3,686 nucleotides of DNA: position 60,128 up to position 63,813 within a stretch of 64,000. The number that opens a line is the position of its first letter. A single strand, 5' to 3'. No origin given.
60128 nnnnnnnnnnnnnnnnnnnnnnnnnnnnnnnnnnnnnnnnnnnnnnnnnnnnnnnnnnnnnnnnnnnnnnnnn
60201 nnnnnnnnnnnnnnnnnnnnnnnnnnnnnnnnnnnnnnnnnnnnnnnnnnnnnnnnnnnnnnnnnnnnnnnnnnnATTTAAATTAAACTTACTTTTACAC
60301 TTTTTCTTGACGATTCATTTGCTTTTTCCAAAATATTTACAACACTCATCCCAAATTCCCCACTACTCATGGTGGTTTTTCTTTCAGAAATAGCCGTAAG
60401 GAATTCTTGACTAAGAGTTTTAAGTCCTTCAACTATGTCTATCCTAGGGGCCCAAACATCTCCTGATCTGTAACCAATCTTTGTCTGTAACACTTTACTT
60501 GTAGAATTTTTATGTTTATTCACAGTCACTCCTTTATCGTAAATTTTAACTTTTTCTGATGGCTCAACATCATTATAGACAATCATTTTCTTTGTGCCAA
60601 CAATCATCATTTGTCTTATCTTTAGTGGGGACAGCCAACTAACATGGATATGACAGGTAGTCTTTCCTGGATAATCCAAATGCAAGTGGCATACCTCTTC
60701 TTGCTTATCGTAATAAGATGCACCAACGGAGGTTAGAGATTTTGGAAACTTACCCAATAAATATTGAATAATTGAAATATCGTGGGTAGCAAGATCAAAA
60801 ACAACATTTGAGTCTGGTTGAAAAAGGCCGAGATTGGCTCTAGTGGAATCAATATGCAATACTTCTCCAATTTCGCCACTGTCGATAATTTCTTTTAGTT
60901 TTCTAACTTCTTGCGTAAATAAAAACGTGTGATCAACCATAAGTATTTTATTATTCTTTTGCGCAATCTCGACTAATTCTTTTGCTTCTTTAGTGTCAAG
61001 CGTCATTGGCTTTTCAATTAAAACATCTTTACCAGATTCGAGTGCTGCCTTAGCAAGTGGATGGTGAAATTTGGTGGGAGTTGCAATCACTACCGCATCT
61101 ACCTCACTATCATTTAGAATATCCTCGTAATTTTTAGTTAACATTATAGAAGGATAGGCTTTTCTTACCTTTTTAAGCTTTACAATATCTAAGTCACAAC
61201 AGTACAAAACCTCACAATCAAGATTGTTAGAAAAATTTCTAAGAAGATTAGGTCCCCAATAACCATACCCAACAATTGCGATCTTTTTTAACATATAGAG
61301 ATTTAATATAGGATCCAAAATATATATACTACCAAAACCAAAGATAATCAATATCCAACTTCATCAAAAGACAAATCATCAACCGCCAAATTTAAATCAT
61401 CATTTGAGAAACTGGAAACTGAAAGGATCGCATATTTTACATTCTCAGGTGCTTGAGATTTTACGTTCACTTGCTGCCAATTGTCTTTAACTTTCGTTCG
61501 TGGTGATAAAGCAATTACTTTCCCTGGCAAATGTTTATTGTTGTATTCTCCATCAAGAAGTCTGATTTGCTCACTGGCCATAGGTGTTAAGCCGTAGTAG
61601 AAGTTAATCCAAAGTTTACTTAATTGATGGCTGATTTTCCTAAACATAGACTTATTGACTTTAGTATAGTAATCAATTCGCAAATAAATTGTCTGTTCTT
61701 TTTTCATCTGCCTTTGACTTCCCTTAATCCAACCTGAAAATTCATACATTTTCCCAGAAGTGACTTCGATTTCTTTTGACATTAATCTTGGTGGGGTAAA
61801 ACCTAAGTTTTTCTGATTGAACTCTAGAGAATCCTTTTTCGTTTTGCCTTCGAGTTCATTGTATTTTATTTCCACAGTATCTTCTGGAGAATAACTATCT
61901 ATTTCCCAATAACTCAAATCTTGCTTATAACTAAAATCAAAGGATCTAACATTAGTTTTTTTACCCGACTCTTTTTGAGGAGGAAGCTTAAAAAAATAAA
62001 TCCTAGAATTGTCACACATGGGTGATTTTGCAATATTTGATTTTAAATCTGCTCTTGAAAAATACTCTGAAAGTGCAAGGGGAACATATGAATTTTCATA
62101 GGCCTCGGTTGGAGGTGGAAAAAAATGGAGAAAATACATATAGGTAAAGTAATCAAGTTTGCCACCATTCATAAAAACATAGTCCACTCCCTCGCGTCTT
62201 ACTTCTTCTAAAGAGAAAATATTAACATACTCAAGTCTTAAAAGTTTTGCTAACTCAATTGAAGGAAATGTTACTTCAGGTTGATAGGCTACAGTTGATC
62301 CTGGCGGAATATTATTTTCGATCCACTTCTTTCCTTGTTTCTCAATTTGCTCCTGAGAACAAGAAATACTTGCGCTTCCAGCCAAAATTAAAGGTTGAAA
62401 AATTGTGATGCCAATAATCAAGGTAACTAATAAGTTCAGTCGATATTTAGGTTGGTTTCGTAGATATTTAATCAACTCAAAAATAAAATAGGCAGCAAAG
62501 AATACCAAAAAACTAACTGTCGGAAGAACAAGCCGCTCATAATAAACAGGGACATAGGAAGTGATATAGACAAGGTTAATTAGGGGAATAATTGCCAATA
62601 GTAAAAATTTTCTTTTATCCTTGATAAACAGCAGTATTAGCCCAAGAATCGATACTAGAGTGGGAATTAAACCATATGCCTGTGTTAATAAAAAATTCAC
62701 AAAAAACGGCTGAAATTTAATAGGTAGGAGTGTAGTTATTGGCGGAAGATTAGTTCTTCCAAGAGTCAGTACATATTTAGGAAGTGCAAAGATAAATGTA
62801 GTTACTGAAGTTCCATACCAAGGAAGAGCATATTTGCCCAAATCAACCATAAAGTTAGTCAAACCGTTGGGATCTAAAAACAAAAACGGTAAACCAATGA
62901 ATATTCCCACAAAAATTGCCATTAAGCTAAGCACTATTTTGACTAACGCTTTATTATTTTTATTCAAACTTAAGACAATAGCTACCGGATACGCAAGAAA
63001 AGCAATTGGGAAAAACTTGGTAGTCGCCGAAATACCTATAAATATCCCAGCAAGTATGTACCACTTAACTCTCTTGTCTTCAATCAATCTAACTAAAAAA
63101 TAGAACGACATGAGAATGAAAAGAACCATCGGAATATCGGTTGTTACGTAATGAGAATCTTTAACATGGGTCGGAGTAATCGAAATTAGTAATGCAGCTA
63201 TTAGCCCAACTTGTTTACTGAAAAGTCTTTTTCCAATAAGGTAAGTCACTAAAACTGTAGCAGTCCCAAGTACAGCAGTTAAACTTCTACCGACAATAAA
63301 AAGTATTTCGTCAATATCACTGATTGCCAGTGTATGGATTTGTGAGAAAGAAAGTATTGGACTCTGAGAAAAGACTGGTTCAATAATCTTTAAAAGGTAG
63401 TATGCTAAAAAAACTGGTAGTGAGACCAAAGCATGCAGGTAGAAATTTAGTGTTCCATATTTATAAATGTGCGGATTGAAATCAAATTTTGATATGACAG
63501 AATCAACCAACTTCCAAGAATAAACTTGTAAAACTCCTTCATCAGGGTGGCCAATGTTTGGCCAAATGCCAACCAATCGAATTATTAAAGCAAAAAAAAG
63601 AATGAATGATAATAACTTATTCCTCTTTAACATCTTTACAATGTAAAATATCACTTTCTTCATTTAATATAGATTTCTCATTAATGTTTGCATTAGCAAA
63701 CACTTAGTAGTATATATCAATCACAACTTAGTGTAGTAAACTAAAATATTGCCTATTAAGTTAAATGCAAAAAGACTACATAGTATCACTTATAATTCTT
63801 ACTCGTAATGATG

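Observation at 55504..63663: Arn-like lipid-linked amino-sugar module: oxidoreductase, two aminotransferases, SDR, N-acetyltransferase, LbH-GT2 fusion and ArnT-like GT-C in one operon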

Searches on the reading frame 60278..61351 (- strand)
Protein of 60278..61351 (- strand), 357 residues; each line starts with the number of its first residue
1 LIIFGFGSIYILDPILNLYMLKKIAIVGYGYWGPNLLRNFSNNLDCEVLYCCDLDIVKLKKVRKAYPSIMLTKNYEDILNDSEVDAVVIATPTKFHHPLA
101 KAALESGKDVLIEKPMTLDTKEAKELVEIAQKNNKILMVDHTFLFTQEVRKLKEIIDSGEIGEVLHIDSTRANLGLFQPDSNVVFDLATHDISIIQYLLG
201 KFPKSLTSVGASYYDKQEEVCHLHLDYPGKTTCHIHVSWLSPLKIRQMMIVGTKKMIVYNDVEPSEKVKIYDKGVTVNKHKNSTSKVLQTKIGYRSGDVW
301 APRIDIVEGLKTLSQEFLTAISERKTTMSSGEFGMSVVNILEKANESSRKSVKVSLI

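Call 3: search_protein_families(library=pfam, proteins=[window:60278-61351:-])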
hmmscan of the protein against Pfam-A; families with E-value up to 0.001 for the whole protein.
window:60278-61351:- (357 aa): 5 families
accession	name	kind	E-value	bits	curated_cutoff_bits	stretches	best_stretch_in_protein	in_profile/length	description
PF01408.29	GFO_IDH_MocA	-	2.6e-27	96.3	24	1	23-141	2-120/120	Oxidoreductase family, NAD-binding Rossmann fold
PF22725.1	GFO_IDH_MocA_C3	-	1.2e-16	61.3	27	1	149-257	1-123/124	GFO/IDH/MocA C-terminal domain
PF02894.22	GFO_IDH_MocA_C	-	2.9e-10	40.8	22.9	1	153-356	1-218/218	Oxidoreductase family, C-terminal alpha/beta domain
PF03447.22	NAD_binding_3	-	4.4e-06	27.8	24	1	37-139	10-115/116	Homoserine dehydrogenase, NAD binding domain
PF01118.30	Semialdhyde_dh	-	0.00011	23.1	26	1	23-110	1-93/121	Semialdehyde dehydrogenase, NAD binding domain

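Call 5: search_protein_families(library=ncbifam, proteins=[window:60278-61351:-], max_evalue=0.00001)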
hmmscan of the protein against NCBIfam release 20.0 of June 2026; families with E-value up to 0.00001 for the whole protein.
window:60278-61351:- (357 aa): 10 families
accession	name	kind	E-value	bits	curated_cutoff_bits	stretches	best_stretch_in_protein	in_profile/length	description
NF040723.1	UDP-GlcNAcDh_Arch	equivalog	2.7e-49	168.3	450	1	23-281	2-256/302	UDP-N-acetylglucosamine 3-dehydrogenase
TIGR04380.1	myo_inos_iolG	equivalog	9.1e-32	110.2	355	1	23-279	3-272/330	inositol 2-dehydrogenase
NF008607.0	PRK11579.1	subfamily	2.1e-26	92.8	330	1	24-267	7-257/346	oxidoreductase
NF041392.1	XylDh_Gfo6_Halo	equivalog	4.3e-21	75.1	350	1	23-173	18-172/350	D-xylose 1-dehydrogenase Gfo6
NF052479.1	LevoglcsnDh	equivalog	4.7e-20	71.6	650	1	65-191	55-194/386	levoglucosan dehydrogenase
NF007574.0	PRK10206.1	equivalog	5.9e-18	65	352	1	63-171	45-153/345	oxidoreductase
NF058561.1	BT_2158_fam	equivalog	9e-18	64.1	750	1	23-170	37-183/487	glycoside 3-dehydrogenase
NF058563.1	BT_2159_fam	equivalog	2.2e-16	59.8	650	1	23-170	2-149/350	disaccharide 3-dehydrogenase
NF052679.1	InsChiInosDhIolG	equivalog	3.7e-16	59.1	540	1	22-207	3-193/343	bifunctional inositol 2-dehydrogenase/D-chiro-inositol 1-dehydrogenase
NF009830.0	PRK13304.1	equivalog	9.7e-06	25.2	267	0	23-137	3-116/265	aspartate dehydrogenase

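Call 10: search_solved_structures(query=window:60278-61351:-, max_evalue=1e-10)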
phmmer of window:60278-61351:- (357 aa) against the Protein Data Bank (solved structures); distinct sequences matched with E-value up to 1e-10: 48.
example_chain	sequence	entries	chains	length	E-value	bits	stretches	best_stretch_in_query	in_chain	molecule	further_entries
3c1a_A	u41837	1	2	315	8e-24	87.5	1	23-261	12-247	Putative oxidoreductase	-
3e82_A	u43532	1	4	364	1.7e-21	79.8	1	23-241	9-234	Putative oxidoreductase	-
3e18_A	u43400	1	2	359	6.2e-20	74.7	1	23-261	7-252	oxidoreductase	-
3e9m_A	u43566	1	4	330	9.9e-20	74.1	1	56-261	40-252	Oxidoreductase, Gfo/Idh/MocA family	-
3ec7_A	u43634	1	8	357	2.4e-19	72.8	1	20-205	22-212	Putative Dehydrogenase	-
7xr9_A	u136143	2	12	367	2.1e-18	69.7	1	23-168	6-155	DgpA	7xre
3m2t_A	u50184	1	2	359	1.4e-17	67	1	21-169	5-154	Probable dehydrogenase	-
3evn_A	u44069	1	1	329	2.9e-17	65.9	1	74-174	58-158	Oxidoreductase, Gfo/Idh/MocA family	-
3kux_A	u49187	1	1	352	1.8e-16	63.4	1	23-266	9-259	Putative oxidoreductase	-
3cea_A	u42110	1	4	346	1.8e-16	63.3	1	23-205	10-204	Myo-inositol 2-dehydrogenase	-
9m37_A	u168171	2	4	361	2.3e-16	63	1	23-171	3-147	P581a DgpA2 and isoorientin complex structure | Gfo/Idh/MocA family protein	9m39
3gdo_A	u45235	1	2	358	6.8e-16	61.5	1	23-351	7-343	Uncharacterized oxidoreductase yvaA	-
3gfg_A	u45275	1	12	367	7.6e-16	61.3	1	23-351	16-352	Uncharacterized oxidoreductase yvaA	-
7bvj_A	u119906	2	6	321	3.3e-15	59.2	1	82-221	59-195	Oxidoreductase, NAD-binding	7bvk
3fhl_A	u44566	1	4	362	3.7e-15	59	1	62-174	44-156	Putative oxidoreductase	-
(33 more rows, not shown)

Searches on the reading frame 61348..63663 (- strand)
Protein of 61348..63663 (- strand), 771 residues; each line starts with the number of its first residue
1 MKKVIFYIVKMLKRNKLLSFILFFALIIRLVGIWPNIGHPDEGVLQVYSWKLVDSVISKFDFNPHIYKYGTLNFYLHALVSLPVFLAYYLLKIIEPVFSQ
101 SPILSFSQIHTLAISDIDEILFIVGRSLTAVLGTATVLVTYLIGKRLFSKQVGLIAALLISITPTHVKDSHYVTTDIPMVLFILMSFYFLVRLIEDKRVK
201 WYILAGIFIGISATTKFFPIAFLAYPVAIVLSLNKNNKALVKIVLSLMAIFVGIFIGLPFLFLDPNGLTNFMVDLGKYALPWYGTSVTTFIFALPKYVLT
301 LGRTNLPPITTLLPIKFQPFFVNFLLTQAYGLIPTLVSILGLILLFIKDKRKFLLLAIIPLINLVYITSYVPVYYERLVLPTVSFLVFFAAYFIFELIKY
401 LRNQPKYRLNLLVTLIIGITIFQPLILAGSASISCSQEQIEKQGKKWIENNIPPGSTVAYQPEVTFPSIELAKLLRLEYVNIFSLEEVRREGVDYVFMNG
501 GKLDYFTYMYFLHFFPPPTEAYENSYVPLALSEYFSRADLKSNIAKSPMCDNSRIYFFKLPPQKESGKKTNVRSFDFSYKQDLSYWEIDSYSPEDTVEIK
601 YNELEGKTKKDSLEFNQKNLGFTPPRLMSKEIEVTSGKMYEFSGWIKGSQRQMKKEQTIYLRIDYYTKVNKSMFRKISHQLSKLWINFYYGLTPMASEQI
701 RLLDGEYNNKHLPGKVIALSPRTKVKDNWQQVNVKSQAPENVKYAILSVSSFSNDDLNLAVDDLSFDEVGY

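Call 3: search_protein_families(library=pfam, proteins=[window:61348-63663:-])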
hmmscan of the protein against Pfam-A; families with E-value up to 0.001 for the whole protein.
window:61348-63663:- (771 aa): 4 families
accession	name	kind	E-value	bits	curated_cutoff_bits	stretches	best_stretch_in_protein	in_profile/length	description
PF13231.12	PMT_2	-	6.6e-20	72.4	26.1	1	126-260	25-157/160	Dolichyl-phosphate-mannose-protein mannosyltransferase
PF02366.24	PMT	-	3.8e-14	53.3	22.7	1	126-261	86-231/245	Dolichyl-phosphate-mannose-protein mannosyltransferase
PF02516.20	STT3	-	1e-06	29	24.5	1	113-341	89-304/405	Oligosaccharyl transferase STT3, N-terminal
PF09594.16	GT87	-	1.2e-06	28.9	25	1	128-272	31-156/237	Glycosyltransferase family 87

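Call 5: search_protein_families(library=ncbifam, proteins=[window:61348-63663:-], max_evalue=0.00001)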
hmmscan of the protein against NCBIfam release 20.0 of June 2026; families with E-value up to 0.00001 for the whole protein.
window:61348-63663:- (771 aa): 1 family
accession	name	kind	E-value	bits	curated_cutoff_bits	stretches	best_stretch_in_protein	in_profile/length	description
TIGR03663.1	TIGR03663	subfamily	1.8e-09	37.1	126.25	1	123-238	71-187/435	flippase activity-associated protein Agl23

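Call 16: search_solved_structures(query=window:61348-63663:-, max_evalue=0.01)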
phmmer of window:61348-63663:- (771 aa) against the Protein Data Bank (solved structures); distinct sequences matched with E-value up to 0.01: 0.
